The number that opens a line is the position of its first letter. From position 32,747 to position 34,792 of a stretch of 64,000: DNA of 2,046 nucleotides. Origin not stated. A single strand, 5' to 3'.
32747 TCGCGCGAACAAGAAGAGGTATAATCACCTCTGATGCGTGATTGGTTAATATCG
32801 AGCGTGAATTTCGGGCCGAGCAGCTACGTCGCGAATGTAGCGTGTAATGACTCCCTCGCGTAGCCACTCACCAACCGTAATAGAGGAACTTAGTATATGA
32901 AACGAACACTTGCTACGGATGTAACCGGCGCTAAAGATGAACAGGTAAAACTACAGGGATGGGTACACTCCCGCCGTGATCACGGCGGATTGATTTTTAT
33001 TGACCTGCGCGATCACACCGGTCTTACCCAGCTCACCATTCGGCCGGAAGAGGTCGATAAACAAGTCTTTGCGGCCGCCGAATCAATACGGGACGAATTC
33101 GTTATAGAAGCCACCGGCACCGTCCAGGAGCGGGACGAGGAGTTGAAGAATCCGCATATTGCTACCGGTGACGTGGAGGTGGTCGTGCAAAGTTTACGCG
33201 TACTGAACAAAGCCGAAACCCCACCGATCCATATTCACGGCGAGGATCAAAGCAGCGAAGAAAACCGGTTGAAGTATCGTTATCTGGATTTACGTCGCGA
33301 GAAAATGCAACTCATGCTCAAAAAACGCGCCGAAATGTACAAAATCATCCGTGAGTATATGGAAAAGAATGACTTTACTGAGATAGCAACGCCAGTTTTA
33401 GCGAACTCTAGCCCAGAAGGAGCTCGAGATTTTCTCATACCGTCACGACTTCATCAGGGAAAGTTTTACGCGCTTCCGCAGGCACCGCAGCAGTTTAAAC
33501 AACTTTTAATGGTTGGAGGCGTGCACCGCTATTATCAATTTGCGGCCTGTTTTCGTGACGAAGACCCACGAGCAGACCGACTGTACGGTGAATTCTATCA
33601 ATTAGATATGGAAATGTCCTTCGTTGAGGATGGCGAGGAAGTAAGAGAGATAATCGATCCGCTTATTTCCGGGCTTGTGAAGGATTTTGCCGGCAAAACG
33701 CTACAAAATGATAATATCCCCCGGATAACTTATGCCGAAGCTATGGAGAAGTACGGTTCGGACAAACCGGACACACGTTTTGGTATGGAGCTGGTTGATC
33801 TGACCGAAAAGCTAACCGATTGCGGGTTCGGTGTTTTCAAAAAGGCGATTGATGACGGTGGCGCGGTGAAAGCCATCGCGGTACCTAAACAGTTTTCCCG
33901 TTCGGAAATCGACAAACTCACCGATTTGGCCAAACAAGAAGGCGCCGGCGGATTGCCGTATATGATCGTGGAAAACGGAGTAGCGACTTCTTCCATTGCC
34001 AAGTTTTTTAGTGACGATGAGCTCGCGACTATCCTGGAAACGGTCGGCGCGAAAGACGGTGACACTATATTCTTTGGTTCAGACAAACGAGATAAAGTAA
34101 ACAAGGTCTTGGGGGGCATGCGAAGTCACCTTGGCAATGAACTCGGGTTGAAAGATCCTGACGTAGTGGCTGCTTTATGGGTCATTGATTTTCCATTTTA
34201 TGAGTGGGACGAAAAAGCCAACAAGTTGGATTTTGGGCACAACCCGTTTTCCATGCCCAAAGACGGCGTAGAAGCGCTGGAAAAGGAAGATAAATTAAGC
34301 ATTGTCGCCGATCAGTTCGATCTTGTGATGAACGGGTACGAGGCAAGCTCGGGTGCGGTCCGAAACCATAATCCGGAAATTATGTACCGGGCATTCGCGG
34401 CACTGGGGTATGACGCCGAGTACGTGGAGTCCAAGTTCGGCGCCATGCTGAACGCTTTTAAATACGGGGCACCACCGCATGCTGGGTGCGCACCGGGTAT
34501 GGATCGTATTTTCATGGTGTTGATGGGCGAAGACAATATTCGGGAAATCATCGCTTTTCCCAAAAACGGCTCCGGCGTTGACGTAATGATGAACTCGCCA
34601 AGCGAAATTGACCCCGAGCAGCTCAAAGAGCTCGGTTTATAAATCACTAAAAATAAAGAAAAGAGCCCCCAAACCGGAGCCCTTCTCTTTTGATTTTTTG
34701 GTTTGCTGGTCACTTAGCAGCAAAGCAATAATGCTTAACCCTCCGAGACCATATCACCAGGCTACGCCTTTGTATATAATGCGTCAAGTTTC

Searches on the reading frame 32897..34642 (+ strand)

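Call 80: search_protein_families(library=pfam, proteins=[window:32897-34642:+], max_evalue=0.00001)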
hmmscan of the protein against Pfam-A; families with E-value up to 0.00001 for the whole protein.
window:32897-34642:+ (581 aa): 3 families
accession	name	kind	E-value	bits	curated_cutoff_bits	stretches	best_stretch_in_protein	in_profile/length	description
PF00152.25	tRNA-synt_2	-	4.1e-108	361.5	25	1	121-557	2-307/308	tRNA synthetases class II (D, K and N)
PF02938.19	GAD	-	1.8e-25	89.4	23.4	1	314-405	1-95/95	GAD domain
PF01336.31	tRNA_anti-codon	-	2.6e-17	63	27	1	17-103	1-75/75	OB-fold nucleic acid binding domain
